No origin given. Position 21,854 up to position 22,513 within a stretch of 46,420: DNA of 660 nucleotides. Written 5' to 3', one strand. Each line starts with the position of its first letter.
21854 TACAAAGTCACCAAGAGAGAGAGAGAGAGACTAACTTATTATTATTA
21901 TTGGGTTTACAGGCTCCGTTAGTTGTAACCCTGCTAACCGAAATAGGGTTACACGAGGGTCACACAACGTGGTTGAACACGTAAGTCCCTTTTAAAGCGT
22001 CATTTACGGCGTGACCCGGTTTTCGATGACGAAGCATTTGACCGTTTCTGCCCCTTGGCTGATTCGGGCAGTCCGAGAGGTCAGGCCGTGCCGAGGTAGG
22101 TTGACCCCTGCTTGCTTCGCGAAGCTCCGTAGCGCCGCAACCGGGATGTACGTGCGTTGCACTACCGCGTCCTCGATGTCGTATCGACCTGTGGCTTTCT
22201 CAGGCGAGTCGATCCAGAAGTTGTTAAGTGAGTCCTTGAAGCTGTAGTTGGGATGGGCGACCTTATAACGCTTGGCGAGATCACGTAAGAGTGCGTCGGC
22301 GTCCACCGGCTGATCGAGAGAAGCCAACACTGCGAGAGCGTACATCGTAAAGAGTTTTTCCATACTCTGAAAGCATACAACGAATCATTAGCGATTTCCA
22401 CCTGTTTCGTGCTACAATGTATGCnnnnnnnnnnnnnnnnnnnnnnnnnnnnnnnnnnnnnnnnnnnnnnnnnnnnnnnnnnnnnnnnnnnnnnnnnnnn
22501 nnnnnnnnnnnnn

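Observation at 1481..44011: Dispersed palindrome-containing motif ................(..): at least 11 copies, concentrated at the starts of transcription units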

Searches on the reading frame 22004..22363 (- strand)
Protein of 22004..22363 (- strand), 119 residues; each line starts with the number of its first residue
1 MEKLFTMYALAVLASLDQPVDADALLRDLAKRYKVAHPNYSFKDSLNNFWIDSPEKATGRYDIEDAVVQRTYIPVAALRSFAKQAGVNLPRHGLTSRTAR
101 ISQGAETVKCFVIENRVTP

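Call 8: search_protein_families(library=pfam, proteins=[window:22004-22363:-], max_evalue=0.01)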
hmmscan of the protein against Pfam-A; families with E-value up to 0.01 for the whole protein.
window:22004-22363:- (119 aa): 0 families

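Call 10: search_protein_families(library=phrogs, proteins=[window:22004-22363:-], max_evalue=0.01)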
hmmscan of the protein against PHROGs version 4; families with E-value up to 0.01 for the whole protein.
window:22004-22363:- (119 aa): 0 families

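Call 21: find_encoding_contigs(protein=window:22004-22363:-, flank=10000, max_places=10)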
Protein window:22004-22363:- (119 aa): 2 contigs read that carry it; 2 places shown.
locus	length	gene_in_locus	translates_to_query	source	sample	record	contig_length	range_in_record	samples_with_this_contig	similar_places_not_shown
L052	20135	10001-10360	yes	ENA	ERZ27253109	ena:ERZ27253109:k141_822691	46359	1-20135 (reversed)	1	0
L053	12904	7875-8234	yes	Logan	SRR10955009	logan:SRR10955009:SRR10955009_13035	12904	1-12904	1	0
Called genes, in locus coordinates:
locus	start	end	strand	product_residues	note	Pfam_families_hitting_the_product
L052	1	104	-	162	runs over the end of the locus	-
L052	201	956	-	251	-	PF27730:UCP028589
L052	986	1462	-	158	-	-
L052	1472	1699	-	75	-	-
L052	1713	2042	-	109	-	PF05354:Phage_attach (weak)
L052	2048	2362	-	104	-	-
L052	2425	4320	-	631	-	PF04586:Peptidase_S78, PF05065:Phage_capsid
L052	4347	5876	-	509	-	PF05136:Phage_portal_2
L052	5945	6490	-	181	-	-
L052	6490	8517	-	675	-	PF05876:GpA_ATPase, PF20454:GpA_nuclease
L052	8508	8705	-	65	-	-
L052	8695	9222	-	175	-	PF07278:DUF1441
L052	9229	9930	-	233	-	-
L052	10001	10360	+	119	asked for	-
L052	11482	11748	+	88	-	-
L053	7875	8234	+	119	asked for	-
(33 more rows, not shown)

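Call 22: find_homologous_proteins(query=window:22004-22363:-)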
Query window:22004-22363:- (119 aa): 1 proteins with E <= 0.001 among 56 candidates.
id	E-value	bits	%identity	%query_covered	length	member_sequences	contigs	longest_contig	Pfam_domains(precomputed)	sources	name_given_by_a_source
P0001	1.1e-71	256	100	100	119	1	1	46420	-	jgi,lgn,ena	jgi:hypothetical protein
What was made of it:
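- It is an orphan with no homologue among 5.8 billion proteins (call 22).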

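Call 43: search_protein_families(library=pfam, proteins=[window:22004-22363:-], max_evalue=5)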
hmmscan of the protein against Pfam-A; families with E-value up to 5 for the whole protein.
window:22004-22363:- (119 aa): 0 families

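Call 60: search_protein_families(library=ncbifam, proteins=[window:22004-22363:-], max_evalue=1)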
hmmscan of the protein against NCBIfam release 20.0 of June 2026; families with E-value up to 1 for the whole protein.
window:22004-22363:- (119 aa): 1 family
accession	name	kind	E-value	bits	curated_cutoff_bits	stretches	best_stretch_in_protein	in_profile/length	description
TIGR04353.1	PqqD_rel_X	equivalog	0.088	13.8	35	1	9-48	22-62/74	HPr-rel-A system PqqD family peptide chaperone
